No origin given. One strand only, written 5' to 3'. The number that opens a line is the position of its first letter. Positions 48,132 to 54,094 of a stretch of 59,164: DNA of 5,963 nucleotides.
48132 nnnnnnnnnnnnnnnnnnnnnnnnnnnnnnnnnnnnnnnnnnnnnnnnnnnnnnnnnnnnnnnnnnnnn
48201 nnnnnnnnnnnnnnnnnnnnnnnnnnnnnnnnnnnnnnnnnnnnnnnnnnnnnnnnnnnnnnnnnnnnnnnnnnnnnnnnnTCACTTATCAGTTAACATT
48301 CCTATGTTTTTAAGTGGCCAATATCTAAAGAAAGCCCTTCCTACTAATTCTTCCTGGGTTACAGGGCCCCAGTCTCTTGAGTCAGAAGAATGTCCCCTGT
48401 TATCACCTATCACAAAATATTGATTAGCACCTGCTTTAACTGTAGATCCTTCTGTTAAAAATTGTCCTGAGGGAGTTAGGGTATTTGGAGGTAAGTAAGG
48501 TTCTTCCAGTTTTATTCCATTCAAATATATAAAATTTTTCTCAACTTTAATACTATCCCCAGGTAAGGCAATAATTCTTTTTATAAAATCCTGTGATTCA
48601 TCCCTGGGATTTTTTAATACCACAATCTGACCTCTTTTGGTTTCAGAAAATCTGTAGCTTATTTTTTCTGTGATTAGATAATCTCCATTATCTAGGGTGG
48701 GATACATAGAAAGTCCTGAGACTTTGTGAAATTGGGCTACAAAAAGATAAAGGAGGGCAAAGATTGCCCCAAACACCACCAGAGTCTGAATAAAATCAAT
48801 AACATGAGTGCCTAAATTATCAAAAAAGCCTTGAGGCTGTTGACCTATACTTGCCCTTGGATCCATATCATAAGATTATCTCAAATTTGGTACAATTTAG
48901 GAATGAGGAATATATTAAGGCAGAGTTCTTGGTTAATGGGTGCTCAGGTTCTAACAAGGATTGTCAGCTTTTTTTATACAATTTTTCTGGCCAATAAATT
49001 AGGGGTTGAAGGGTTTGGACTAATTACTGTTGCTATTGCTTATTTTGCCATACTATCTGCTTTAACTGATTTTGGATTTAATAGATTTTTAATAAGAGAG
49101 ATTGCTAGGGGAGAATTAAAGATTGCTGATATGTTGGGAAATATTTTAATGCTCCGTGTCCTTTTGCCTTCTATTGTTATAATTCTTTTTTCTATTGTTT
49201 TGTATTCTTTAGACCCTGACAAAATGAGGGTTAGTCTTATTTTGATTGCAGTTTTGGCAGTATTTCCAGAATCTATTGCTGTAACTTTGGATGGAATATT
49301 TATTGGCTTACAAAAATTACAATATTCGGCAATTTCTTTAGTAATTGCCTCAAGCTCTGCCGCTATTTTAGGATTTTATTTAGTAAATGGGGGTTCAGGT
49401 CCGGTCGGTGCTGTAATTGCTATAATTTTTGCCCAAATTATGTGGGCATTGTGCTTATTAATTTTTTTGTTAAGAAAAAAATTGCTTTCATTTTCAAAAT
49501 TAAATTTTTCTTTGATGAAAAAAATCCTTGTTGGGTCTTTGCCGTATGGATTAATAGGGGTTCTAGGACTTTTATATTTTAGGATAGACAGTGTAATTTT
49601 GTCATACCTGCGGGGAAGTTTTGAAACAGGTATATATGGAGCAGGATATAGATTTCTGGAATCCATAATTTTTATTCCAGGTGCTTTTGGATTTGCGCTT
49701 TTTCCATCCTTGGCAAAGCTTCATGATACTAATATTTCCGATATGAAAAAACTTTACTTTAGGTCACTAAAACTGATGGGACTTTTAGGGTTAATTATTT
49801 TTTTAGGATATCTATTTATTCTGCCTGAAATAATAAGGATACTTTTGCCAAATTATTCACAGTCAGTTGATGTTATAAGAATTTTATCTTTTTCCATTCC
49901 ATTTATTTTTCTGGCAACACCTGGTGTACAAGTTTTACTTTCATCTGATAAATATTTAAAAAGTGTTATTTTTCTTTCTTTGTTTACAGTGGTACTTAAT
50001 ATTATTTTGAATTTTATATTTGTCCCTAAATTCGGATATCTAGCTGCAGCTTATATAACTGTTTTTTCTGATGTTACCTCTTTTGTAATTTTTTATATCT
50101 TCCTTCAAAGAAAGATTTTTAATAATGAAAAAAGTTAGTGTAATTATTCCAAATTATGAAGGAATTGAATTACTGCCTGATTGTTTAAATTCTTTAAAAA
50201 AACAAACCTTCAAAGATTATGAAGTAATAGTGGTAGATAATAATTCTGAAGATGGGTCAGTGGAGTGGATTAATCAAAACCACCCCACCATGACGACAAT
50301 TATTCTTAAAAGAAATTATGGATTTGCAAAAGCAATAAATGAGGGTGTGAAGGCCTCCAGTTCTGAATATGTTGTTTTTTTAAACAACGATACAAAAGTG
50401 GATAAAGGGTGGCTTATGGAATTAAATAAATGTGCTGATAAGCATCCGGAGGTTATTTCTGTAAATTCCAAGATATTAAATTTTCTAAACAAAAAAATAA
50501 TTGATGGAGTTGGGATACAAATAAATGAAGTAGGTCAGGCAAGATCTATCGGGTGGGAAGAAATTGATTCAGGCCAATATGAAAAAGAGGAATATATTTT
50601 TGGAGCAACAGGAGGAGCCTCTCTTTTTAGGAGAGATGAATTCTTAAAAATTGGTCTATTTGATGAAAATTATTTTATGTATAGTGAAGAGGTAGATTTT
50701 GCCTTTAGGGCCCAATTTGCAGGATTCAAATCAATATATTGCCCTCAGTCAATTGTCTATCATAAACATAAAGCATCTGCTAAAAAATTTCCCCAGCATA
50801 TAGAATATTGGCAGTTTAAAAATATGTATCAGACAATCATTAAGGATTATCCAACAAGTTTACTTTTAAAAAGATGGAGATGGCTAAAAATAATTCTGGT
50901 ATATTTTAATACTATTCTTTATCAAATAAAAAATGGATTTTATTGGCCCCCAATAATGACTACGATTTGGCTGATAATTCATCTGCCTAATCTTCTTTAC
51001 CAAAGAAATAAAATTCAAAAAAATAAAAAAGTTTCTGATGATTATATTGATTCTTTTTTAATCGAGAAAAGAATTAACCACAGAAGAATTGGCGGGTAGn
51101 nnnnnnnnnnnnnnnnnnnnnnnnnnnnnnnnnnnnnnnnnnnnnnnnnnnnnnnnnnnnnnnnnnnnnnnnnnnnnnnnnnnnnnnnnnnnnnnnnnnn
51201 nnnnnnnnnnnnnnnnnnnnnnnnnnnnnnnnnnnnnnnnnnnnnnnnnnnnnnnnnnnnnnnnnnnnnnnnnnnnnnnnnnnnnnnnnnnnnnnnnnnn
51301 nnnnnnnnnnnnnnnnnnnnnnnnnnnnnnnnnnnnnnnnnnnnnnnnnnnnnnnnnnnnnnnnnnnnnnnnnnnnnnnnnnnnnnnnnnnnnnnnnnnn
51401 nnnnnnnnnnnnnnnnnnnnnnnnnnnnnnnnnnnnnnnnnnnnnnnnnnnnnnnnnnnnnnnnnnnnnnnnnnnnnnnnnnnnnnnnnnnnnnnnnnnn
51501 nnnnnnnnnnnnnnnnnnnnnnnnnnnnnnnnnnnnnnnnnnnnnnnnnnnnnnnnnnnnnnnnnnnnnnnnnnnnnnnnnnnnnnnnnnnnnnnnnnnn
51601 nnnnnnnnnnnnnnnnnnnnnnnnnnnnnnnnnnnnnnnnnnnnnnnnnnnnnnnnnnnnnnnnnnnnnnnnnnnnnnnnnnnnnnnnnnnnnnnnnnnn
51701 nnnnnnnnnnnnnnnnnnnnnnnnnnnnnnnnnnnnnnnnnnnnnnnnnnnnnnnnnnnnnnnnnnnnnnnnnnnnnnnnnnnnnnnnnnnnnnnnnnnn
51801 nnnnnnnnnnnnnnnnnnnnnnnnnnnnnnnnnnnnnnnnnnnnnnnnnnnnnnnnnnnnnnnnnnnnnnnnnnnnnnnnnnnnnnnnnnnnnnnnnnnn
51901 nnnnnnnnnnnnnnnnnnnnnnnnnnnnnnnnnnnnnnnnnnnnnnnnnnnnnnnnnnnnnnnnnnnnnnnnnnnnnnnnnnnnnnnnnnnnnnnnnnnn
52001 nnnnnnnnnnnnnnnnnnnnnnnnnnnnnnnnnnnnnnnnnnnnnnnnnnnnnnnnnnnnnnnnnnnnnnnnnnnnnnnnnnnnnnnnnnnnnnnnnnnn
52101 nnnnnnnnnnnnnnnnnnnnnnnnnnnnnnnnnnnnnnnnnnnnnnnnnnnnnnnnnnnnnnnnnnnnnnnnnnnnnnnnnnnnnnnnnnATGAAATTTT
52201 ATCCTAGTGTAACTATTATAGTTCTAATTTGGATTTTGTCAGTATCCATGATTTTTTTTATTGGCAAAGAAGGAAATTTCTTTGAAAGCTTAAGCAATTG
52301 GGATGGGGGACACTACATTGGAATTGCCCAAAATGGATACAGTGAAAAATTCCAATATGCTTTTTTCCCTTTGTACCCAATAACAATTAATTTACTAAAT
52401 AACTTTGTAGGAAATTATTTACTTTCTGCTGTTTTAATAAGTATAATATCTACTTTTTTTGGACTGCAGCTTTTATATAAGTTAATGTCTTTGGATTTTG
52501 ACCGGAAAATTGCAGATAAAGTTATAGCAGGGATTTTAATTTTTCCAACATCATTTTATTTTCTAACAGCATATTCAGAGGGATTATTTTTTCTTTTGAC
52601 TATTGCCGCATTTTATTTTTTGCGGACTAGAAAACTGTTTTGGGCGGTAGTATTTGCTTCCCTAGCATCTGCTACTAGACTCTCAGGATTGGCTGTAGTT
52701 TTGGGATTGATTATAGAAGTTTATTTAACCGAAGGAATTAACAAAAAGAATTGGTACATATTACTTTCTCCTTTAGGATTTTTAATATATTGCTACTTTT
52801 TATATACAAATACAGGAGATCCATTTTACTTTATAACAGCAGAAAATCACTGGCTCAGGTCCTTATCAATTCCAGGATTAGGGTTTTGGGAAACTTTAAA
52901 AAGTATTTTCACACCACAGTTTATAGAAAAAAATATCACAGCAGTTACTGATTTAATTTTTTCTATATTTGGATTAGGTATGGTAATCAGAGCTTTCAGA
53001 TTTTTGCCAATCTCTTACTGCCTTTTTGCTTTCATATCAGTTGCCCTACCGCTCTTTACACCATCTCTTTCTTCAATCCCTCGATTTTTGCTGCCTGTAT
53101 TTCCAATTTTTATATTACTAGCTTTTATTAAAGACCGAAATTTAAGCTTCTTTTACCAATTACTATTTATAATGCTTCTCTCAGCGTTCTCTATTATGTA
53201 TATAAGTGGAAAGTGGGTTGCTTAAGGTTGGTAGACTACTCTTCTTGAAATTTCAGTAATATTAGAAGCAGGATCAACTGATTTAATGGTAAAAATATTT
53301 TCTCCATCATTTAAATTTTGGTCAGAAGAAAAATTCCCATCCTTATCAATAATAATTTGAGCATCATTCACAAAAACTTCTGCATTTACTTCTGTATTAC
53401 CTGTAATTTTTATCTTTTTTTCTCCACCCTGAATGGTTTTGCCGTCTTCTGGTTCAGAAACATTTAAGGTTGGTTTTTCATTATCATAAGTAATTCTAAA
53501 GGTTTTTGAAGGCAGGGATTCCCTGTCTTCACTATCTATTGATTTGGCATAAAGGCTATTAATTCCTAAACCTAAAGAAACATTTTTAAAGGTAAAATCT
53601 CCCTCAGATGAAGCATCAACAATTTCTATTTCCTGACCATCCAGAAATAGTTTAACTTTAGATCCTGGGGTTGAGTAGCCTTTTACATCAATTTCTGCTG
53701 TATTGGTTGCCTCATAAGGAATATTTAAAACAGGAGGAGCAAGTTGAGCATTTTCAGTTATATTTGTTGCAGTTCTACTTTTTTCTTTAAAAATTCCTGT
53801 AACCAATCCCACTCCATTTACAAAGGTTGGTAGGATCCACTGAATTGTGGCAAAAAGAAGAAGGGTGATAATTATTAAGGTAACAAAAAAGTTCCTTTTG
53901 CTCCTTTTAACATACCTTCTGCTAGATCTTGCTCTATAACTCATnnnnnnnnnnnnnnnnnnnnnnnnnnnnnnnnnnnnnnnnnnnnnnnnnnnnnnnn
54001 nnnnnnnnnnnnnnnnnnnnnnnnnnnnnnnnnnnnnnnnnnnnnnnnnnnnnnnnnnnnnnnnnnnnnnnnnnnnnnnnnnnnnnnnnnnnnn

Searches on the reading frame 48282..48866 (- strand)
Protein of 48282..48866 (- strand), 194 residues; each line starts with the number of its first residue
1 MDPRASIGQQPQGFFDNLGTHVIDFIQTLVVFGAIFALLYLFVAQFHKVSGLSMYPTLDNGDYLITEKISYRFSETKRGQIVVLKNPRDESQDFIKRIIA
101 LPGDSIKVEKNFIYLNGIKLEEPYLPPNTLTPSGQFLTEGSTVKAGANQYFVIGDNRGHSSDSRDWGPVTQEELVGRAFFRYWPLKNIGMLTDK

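Call 8: search_protein_families(library=pfam, proteins=[window:48282-48866:-], max_evalue=0.01)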
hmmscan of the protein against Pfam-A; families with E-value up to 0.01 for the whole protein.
window:48282-48866:- (194 aa): 2 families
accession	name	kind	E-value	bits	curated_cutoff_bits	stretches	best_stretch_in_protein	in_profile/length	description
PF10502.14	Peptidase_S26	-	1.6e-46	158.8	22.9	1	23-183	2-168/168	Signal peptidase, peptidase S26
PF00717.28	Peptidase_S24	-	0.00049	20.2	23.3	1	47-107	38-90/116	Peptidase S24-like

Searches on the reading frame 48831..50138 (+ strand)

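Call 8: search_protein_families(library=pfam, proteins=[window:48831-50138:+], max_evalue=0.01)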
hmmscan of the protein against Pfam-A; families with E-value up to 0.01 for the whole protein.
window:48831-50138:+ (435 aa): 3 families
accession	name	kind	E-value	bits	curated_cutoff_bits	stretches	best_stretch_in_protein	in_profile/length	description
PF01943.22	Polysacc_synt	-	2.6e-33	116.1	28.2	1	29-298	2-274/274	Polysaccharide biosynthesis protein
PF13440.11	Polysacc_synt_3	-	1.2e-10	41.6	23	1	57-340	6-285/293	Polysaccharide biosynthesis protein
PF03023.19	MurJ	-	4.8e-06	25.9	27.4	2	279-377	26-129/451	Lipid II flippase MurJ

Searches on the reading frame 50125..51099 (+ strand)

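Call 8: search_protein_families(library=pfam, proteins=[window:50125-51099:+], max_evalue=0.01)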
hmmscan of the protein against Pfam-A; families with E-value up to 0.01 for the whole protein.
window:50125-51099:+ (324 aa): 4 families
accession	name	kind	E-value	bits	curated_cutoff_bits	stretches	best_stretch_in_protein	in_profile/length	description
PF00535.33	Glycos_transf_2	-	5.1e-27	95.3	23.3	1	5-113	1-112/168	Glycosyl transferase family 2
PF13641.12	Glyco_tranf_2_3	-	6.7e-14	52.9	27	1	4-222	3-220/230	Glycosyltransferase like family 2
PF10111.15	Glyco_tranf_2_2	-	4.7e-08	33.3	27.3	1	5-90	1-92/276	Glycosyltransferase like family 2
PF13632.12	Glyco_trans_2_3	-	3.1e-07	30.8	27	1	163-288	74-191/198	Glycosyl transferase family group 2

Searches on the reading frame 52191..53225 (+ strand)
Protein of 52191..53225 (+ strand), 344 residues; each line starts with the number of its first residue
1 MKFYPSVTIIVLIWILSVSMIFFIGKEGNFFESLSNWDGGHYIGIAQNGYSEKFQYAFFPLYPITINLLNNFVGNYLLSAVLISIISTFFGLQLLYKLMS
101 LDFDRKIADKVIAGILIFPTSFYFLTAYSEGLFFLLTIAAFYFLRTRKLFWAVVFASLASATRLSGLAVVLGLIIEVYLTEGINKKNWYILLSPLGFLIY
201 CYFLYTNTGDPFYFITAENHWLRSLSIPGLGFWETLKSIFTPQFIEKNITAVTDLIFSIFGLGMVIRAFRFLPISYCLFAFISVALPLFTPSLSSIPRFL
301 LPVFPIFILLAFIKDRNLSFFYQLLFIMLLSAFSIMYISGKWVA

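Call 8: search_protein_families(library=pfam, proteins=[window:52191-53225:+], max_evalue=0.01)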
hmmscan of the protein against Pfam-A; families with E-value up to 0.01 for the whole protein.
window:52191-53225:+ (344 aa): 1 family
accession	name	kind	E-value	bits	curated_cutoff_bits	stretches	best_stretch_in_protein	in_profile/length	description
PF04188.19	Mannosyl_trans2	-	1.1e-09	38.7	22.4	1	29-170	53-206/443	Mannosyltransferase (PIG-V)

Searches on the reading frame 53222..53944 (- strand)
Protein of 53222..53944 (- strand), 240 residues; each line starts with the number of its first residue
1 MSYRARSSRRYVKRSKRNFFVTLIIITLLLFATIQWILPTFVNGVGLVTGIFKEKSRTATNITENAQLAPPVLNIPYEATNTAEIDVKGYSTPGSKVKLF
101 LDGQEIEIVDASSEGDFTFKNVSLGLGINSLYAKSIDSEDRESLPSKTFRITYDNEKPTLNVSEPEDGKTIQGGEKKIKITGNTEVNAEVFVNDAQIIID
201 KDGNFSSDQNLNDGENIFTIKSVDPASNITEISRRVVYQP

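Call 8: search_protein_families(library=pfam, proteins=[window:53222-53944:-], max_evalue=0.01)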
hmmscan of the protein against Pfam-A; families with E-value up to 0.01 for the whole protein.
window:53222-53944:- (240 aa): 6 families
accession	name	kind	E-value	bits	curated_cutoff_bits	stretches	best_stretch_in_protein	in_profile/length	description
PF09136.16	Glucodextran_B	-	2.3e-12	47.1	27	1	158-237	1-80/83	Glucodextranase, domain B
PF17936.7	Big_6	-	2.7e-05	24.7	27.6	0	175-228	12-72/83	Bacterial Ig domain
PF19077.6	Big_13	-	0.00014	22.7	27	0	196-232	55-93/102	Bacterial Ig-like domain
PF17957.7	Big_7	-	0.0017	19.4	24.1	0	158-211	1-58/70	Bacterial Ig domain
PF12733.13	Cadherin-like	-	0.0084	17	24.2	0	177-227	28-76/89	Cadherin-like beta sandwich domain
PF25269.1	DUF7867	-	0.0097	15.8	27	0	168-230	216-278/283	Domain of unknown function (DUF7867)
